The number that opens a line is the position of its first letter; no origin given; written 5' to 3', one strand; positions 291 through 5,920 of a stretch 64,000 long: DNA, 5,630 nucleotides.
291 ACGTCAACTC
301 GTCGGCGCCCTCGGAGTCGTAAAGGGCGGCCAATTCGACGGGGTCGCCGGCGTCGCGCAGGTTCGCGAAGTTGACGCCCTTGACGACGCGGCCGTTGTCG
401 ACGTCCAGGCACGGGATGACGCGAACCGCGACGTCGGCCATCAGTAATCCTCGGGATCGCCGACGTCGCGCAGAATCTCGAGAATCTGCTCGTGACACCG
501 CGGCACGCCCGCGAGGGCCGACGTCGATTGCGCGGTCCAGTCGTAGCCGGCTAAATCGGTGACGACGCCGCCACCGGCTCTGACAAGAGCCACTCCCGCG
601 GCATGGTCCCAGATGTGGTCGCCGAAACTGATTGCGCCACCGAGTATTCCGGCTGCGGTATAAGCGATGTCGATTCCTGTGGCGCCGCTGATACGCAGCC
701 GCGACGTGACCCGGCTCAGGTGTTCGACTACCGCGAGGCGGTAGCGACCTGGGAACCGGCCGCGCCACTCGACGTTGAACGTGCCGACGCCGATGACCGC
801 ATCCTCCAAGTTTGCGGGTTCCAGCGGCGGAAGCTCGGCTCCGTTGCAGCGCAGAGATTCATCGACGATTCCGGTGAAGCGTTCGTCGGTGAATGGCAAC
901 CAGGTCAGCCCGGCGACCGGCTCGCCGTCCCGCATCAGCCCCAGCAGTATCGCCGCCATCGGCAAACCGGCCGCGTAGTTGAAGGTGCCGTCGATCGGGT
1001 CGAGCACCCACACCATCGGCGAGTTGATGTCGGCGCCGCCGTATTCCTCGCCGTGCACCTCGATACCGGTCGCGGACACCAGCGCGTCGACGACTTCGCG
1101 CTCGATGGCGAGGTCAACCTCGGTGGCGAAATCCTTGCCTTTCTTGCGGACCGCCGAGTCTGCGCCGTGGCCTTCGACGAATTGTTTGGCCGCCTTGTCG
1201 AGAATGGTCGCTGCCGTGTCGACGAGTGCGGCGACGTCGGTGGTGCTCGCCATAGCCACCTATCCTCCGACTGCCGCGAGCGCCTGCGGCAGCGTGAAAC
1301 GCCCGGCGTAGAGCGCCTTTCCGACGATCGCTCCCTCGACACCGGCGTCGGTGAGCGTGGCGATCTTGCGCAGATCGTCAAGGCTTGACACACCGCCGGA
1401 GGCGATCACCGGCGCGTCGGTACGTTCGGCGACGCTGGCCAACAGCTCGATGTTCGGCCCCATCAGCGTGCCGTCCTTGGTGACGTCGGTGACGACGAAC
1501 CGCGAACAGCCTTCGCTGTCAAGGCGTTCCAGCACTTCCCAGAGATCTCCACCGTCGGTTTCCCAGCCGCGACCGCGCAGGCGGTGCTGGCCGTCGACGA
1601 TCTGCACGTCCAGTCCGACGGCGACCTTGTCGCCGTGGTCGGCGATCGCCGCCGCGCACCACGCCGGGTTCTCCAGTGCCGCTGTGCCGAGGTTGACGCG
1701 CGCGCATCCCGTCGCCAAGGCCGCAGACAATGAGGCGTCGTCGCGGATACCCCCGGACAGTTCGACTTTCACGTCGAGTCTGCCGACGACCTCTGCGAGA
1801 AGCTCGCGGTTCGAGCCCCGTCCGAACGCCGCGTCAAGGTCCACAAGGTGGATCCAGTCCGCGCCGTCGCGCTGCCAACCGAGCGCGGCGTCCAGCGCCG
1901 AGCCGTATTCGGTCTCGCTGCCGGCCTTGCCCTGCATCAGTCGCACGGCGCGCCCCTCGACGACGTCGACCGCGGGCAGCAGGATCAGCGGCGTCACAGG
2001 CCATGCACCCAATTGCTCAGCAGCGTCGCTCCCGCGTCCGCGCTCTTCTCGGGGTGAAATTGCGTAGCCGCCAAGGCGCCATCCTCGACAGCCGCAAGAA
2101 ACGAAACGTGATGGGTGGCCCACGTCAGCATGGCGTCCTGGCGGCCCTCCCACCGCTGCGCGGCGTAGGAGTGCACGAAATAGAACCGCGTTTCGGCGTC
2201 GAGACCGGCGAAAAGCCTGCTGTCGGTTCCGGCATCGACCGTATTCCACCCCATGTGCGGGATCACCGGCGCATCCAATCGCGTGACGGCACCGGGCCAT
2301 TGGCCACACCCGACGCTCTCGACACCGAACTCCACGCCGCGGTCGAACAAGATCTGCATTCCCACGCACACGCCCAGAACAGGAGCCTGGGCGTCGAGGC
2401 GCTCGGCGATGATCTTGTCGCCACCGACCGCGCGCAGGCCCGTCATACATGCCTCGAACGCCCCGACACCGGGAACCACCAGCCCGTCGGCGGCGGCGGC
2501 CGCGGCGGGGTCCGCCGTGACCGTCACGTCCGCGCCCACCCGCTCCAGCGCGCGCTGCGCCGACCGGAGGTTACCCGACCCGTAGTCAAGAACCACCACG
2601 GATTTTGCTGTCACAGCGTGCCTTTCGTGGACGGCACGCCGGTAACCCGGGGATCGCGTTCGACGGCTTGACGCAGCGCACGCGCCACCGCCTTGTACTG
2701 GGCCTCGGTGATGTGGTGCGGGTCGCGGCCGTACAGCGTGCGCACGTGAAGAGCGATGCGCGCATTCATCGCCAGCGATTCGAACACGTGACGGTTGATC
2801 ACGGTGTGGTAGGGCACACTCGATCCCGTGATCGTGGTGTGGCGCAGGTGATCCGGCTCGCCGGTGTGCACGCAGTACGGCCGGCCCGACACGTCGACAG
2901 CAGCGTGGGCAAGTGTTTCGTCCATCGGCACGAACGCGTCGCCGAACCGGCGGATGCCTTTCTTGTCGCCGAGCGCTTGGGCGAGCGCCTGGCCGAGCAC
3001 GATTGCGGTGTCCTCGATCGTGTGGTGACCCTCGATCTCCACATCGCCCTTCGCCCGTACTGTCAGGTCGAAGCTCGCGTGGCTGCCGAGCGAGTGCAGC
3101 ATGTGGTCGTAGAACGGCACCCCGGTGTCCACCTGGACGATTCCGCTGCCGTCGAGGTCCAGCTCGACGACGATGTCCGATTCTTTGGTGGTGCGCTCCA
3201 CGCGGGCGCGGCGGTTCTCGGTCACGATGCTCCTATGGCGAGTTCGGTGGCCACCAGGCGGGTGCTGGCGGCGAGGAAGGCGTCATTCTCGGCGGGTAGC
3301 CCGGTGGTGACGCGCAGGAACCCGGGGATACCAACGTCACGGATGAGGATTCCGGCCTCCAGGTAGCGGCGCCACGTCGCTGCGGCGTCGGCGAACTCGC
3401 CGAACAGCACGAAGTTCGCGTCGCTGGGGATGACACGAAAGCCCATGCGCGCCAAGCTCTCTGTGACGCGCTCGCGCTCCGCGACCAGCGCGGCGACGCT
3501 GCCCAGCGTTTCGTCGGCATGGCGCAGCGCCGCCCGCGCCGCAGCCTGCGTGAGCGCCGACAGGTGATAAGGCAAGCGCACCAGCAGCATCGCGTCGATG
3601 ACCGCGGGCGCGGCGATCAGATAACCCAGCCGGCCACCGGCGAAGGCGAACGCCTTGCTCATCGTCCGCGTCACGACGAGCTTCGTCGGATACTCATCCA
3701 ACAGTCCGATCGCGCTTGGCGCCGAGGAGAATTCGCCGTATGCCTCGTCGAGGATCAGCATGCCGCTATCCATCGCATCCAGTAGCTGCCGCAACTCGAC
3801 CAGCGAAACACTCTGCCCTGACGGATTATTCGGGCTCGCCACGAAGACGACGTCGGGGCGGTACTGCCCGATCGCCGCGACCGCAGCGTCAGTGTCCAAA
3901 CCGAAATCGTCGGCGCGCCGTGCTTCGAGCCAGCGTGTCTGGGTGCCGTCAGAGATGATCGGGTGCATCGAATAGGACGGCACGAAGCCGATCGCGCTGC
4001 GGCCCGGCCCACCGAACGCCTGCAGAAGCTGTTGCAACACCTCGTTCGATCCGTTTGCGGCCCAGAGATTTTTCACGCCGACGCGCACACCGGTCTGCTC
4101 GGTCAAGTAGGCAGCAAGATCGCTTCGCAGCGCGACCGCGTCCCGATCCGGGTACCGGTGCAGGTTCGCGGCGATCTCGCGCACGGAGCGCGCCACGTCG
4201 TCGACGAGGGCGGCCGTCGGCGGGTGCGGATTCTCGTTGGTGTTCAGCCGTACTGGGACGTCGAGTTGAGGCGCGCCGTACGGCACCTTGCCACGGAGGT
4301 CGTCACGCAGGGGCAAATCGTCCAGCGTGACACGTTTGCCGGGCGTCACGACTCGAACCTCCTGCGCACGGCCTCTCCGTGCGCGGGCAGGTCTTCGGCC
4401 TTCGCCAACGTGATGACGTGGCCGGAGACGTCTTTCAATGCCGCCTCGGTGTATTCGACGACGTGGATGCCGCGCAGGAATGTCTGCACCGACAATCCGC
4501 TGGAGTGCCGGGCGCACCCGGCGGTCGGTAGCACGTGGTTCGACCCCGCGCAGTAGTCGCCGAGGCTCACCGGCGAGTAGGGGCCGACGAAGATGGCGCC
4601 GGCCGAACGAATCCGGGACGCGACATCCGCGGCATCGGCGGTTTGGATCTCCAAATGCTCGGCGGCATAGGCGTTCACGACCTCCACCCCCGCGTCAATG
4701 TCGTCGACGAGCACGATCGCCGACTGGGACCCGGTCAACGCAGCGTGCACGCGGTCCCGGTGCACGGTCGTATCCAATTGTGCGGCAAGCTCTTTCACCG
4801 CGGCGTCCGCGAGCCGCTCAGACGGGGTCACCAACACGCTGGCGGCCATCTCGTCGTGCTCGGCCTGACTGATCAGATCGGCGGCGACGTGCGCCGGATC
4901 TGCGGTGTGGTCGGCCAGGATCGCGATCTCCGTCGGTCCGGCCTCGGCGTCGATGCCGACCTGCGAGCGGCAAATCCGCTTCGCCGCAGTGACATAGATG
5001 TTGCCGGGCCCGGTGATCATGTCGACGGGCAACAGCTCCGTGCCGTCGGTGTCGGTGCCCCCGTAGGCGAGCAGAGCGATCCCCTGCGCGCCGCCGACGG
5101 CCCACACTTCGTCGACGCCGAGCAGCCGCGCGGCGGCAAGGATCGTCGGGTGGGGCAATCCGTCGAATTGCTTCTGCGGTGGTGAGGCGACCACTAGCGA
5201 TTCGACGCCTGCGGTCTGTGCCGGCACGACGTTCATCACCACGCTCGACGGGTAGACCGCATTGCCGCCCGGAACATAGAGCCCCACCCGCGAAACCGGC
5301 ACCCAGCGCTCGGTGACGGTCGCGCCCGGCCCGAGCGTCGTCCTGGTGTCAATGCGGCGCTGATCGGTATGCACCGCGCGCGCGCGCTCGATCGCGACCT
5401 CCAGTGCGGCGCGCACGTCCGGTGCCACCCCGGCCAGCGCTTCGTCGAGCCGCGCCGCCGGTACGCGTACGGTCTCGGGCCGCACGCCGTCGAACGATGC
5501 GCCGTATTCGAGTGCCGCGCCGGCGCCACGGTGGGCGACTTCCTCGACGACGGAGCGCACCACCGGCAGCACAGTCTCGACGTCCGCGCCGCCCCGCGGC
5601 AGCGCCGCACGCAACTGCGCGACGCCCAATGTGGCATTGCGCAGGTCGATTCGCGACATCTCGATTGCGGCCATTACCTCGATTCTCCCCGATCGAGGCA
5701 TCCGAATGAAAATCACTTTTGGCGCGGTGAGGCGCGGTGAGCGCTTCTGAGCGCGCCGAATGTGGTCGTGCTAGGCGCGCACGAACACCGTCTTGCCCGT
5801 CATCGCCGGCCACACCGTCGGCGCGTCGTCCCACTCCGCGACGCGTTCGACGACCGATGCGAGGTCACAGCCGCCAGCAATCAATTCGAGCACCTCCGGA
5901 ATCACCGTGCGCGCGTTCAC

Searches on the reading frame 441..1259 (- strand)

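Call 54: search_protein_families(library=pfam, max_evalue=0.000001, proteins=[window:441-1259:-])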
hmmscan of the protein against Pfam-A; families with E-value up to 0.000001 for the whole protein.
window:441-1259:- (272 aa): 1 family
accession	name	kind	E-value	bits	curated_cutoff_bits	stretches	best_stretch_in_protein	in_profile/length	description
PF00459.30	Inositol_P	-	1.7e-46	159.3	27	1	11-266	11-269/271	Inositol monophosphatase family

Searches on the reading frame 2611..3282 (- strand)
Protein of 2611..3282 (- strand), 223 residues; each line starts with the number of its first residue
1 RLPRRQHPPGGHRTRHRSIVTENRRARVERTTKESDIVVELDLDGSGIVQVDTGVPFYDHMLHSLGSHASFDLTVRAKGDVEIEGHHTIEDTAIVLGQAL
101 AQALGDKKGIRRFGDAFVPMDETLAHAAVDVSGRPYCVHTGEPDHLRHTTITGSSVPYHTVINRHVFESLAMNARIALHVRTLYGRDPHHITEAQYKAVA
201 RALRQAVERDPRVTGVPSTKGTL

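Call 54: search_protein_families(library=pfam, max_evalue=0.000001, proteins=[window:2611-3282:-])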
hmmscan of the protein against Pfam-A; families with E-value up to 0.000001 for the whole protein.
window:2611-3282:- (223 aa): 1 family
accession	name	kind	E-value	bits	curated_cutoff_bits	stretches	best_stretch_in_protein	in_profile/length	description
PF00475.24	IGPD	-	2.3e-57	193.6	27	1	53-203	1-144/144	Imidazoleglycerol-phosphate dehydratase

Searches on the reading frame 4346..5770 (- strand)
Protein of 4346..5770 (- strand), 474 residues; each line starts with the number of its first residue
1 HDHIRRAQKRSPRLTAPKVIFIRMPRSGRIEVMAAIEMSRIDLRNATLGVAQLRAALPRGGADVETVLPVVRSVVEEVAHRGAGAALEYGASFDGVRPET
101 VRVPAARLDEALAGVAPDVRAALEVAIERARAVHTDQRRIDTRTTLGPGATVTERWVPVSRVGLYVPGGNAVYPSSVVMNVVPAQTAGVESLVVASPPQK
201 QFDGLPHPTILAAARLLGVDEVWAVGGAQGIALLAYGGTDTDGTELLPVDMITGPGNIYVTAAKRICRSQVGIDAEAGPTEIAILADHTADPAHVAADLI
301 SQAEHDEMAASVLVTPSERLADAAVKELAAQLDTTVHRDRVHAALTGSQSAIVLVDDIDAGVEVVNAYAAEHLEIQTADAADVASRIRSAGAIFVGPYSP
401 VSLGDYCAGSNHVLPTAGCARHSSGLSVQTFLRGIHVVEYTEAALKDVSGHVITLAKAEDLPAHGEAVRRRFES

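Call 54: search_protein_families(library=pfam, max_evalue=0.000001, proteins=[window:4346-5770:-])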
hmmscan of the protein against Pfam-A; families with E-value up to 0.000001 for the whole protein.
window:4346-5770:- (474 aa): 1 family
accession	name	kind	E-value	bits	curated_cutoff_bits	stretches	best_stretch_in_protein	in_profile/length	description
PF00815.25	Histidinol_dh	-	3.9e-151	504.2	27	1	59-472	3-411/411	Histidinol dehydrogenase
